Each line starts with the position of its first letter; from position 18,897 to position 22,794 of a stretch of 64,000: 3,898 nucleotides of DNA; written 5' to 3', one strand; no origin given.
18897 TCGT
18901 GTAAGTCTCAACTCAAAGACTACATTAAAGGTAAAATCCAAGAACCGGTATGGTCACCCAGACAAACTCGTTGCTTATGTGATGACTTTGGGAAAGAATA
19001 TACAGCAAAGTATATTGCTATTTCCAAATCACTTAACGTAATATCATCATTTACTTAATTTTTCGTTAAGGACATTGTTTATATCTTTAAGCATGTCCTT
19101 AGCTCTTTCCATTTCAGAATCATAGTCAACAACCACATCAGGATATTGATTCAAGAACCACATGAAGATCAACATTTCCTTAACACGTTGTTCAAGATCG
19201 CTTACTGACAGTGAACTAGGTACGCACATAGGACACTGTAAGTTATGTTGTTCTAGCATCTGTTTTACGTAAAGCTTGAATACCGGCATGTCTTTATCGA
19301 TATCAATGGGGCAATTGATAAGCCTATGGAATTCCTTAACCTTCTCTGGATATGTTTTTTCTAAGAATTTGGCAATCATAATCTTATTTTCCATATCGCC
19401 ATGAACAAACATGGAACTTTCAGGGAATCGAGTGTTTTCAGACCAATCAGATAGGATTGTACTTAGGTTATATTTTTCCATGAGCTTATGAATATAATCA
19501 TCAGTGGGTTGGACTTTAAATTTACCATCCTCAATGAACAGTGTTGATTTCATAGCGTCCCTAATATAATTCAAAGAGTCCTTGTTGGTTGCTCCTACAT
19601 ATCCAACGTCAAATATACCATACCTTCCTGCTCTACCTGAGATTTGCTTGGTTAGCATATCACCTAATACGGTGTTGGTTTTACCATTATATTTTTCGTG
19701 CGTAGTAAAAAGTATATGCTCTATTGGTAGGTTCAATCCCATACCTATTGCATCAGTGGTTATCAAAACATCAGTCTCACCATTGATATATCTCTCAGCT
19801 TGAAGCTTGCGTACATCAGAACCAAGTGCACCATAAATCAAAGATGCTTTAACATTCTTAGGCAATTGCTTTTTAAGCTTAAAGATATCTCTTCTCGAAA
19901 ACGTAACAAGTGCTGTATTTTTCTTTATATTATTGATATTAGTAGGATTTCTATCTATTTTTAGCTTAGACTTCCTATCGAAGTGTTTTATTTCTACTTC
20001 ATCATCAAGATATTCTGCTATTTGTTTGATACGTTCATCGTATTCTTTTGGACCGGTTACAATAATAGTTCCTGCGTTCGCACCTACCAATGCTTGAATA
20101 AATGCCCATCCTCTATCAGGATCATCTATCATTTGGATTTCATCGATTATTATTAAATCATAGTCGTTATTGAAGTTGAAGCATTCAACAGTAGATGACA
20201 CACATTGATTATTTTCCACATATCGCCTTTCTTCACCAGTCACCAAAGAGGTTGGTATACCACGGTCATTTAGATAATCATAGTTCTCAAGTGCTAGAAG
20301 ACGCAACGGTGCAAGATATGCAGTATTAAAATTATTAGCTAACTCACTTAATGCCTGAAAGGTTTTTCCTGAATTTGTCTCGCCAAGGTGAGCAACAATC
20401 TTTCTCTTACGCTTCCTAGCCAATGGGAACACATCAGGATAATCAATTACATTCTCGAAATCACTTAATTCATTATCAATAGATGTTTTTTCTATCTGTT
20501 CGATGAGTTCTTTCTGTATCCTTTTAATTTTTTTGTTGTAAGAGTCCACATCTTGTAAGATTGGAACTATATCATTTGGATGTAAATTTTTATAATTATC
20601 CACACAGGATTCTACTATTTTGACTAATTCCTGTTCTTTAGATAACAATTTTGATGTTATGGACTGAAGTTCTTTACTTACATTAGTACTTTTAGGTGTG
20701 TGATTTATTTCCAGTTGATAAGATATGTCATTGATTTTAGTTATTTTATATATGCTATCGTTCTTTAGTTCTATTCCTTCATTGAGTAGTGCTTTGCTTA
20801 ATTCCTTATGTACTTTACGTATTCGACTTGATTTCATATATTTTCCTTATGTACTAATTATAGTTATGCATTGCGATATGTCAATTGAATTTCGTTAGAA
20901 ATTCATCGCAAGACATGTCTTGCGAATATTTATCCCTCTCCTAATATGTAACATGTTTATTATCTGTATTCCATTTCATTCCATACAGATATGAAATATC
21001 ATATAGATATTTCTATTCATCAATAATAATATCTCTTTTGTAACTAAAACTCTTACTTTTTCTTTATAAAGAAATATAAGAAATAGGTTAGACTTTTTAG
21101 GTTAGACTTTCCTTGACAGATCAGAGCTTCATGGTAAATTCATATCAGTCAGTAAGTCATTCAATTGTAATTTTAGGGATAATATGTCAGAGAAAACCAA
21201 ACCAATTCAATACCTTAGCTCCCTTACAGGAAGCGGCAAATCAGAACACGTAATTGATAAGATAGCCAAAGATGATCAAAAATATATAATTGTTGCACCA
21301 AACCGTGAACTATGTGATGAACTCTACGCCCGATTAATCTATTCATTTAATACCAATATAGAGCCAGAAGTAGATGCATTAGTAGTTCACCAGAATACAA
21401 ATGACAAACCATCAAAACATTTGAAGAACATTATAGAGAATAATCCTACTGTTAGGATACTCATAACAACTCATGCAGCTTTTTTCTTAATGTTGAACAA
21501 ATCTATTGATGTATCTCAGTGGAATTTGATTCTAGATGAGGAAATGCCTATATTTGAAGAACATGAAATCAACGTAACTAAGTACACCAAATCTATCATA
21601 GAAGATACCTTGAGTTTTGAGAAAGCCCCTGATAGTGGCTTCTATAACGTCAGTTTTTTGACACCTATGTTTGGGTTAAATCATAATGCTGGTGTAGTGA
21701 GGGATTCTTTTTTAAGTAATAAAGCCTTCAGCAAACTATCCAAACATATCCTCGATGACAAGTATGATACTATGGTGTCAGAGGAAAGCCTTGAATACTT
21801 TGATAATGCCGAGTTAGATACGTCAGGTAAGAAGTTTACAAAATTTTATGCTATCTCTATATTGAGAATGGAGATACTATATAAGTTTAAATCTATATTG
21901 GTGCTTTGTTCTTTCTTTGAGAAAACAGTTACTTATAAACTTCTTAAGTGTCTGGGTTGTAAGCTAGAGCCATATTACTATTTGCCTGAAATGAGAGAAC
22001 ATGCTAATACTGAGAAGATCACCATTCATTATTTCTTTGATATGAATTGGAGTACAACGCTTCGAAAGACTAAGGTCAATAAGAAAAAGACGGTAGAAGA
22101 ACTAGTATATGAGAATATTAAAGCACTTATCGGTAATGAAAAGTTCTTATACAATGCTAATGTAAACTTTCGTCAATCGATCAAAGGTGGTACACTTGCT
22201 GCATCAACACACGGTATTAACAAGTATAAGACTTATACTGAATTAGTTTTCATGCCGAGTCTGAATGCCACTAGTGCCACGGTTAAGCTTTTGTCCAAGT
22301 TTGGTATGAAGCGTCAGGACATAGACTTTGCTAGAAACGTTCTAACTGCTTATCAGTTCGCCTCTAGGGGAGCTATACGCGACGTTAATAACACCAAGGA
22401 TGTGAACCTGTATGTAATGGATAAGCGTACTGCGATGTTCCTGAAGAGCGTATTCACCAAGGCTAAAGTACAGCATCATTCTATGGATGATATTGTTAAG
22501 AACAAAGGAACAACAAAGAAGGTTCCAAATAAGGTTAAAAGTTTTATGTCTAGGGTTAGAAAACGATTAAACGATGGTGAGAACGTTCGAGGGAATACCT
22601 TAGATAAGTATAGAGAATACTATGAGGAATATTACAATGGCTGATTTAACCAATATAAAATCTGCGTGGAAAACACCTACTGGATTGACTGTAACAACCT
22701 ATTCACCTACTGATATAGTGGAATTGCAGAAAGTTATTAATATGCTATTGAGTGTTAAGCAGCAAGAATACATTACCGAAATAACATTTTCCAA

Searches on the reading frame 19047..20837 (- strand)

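Call 107: search_protein_families(library=phrogs, proteins=[window:19047-20837:-], max_evalue=0.001)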
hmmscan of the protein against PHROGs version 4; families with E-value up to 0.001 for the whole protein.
window:19047-20837:- (596 aa): 2 families
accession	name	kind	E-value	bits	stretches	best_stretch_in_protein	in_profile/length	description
phrog_6819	-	DNA, RNA and nucleotide metabolism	1.4e-13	51.2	2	303-424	233-358/645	Holliday junction branch migration helicase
phrog_16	-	DNA, RNA and nucleotide metabolism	1.1e-05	24.9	0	274-376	462-565/986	DNA helicase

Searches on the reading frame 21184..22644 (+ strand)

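Call 4: search_protein_families(library=pfam, proteins=[window:21184-22644:+], max_evalue=0.1)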
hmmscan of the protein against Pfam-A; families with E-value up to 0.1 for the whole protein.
window:21184-22644:+ (486 aa): 2 families
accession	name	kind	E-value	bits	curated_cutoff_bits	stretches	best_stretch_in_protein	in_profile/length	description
PF00270.35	DEAD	-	4.9e-09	36.6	26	1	13-123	21-129/167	DEAD/DEAH box helicase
PF13040.11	Fur_reg_FbpB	-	0.011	15.8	25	1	300-322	4-26/39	Fur-regulated basic protein B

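Call 5: search_protein_families(library=phrogs, proteins=[window:21184-22644:+], max_evalue=0.01)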
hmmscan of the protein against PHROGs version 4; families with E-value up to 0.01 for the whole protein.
window:21184-22644:+ (486 aa): 2 families
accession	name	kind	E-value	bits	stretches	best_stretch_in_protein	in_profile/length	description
phrog_2467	-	unknown function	1e-72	246.7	1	3-475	5-464/502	-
phrog_31024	-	unknown function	5.7e-28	98.7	1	7-448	5-499/893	-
